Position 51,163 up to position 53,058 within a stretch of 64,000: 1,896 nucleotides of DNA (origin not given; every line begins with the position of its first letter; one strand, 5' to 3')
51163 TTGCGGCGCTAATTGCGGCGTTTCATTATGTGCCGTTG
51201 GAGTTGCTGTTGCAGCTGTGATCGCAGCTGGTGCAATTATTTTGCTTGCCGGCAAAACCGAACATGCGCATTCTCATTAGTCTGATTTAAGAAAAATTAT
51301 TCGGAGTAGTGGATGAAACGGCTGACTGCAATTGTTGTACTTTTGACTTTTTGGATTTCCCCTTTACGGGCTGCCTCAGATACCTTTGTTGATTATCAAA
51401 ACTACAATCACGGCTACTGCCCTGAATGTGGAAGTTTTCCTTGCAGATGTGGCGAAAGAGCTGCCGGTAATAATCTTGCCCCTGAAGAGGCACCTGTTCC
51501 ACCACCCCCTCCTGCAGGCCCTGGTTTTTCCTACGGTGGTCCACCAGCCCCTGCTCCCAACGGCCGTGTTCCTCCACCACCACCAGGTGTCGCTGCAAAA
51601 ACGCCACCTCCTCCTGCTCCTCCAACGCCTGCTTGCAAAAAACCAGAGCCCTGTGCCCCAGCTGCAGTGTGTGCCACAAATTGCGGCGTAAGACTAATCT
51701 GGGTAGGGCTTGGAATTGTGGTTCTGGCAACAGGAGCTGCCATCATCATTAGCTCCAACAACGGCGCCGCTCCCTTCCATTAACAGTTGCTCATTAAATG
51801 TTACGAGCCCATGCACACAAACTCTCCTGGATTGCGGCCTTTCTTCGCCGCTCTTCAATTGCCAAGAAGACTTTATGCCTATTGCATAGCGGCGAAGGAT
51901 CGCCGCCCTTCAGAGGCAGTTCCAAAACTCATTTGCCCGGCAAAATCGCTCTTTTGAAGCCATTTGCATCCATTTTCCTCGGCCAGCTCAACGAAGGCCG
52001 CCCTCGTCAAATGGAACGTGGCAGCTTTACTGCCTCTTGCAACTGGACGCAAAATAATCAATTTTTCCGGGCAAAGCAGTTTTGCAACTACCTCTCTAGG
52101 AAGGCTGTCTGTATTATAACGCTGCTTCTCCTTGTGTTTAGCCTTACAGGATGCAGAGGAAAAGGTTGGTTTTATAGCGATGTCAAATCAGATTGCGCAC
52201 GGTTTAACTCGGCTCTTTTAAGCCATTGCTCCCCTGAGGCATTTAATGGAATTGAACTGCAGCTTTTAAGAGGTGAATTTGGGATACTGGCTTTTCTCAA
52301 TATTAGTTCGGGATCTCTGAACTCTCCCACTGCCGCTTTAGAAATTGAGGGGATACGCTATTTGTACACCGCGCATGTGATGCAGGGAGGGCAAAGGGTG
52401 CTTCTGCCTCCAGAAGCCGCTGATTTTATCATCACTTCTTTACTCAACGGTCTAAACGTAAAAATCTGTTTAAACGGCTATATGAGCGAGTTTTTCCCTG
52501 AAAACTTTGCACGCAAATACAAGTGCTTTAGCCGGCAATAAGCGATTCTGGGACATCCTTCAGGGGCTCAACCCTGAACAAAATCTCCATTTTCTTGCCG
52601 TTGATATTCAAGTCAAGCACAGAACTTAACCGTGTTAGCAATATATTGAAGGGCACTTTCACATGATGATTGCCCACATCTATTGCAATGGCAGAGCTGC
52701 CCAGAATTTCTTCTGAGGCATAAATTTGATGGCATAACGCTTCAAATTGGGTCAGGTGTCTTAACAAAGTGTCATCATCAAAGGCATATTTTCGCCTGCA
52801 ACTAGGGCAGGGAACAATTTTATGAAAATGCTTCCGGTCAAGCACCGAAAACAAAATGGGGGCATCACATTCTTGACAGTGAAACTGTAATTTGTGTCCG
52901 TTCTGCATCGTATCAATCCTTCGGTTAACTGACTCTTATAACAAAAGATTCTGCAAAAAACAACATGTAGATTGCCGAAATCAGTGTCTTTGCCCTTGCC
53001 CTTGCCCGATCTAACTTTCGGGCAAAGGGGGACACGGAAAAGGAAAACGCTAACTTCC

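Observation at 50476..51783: Three adjacent signal-peptide, Cys/Pro/Ala-rich, C-terminally anchored proteins with His-containing tails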

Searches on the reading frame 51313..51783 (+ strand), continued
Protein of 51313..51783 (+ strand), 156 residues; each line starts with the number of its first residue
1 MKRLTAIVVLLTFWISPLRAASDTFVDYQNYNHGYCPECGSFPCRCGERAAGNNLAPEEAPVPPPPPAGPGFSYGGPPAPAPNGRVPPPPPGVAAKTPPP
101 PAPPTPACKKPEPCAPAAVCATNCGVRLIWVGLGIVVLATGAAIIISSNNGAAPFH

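Call 51: find_related_loci(query=A1, collection=metagenome_contigs, flank=6000)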
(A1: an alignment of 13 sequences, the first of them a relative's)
Query A1 (156 aa) in metagenome_contigs; peptide patterns used: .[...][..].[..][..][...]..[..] (x = any residue, [..] = any of these).
29 stretches matched a pattern; 5 encode a relative of the query (tblastn E <= 1e-3); 5 distinct loci.
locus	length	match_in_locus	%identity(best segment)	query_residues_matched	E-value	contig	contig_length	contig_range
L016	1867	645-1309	45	1-68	2e-15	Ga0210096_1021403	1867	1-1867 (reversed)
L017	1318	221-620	42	1-156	5e-12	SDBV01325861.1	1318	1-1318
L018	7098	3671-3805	51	2-46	2e-11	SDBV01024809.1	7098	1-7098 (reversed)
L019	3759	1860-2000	45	1-46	2e-11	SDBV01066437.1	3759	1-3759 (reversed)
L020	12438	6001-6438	50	4-156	9e-22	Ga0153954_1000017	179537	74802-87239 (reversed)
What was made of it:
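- Tried and rejected: The 13-sequence alignment worked (call 51).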

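Call 53: search_solved_structures(query=A1, max_evalue=10)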
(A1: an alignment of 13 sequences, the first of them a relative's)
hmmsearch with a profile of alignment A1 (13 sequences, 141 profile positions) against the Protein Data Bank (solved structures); distinct sequences matched with E-value up to 10: 1.
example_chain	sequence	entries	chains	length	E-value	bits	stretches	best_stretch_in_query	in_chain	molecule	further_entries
8ova_Az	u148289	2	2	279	8.7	9.8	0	38-113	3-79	RNA-binding protein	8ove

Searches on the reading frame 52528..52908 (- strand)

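Call 3: search_protein_families(library=pfam, proteins=[window:52528-52908:-], max_evalue=1)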
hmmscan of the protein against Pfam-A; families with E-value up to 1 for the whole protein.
window:52528-52908:- (126 aa): 10 families
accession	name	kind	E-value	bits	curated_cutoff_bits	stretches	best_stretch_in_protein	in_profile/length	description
PF13717.11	Zn_ribbon_4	-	0.0023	18.3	30.3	1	32-48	3-19/36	zinc-ribbon domain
PF25206.1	DUF7836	-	0.013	15.8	26.7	0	5-17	27-39/59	Domain of unknown function (DUF7836)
PF25429.1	zf-POGZ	-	0.03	15.2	27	1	9-38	3-29/43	POGZ-like double zinc finger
PF09723.15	Zn_ribbon_8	-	0.065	13.7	34.4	1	8-39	5-34/41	Zinc ribbon domain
PF25208.1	DUF7838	-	0.11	12.9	28.5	0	4-15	29-40/55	Domain of unknown function (DUF7838)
PF13913.12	zf-C2HC_2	-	0.11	12.6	27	1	32-44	3-15/25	zinc-finger of a C2HC-type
PF02591.20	Zn_ribbon_9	-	0.15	12.6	29.1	1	26-39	19-31/33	C4-type zinc ribbon domain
PF24441.1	DUF7560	-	0.15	12.2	27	0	33-46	7-20/44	Family of unknown function (DUF7560)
PF05129.18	Zn_ribbon_Elf1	-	0.16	12.5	29.8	1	7-48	21-63/79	Transcription elongation factor Elf1 like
PF23475.1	zf-Tbcl_FmdE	-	0.22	11.5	23.2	1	25-43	1-19/35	FmdE treble clef zinc finger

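Call 4: search_protein_families(library=ncbifam, proteins=[window:52528-52908:-], max_evalue=1)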
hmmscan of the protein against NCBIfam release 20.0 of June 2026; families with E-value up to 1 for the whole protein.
window:52528-52908:- (126 aa): 3 families
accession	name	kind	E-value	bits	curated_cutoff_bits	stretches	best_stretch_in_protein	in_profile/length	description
NF047912.1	ECs_2282_CxxC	subfamily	0.06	13.3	37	1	8-45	2-41/60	ECs_2282 family putative zinc-binding protein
TIGR04104.1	cxxc_20_cxxc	subfamily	0.083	13.3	45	1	10-46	2-40/93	TIGR04104 family putative zinc finger protein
NF052617.1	slr0373_blue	equivalog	0.25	11.3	100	1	27-54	56-83/113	slr0373 family blue light stress response protein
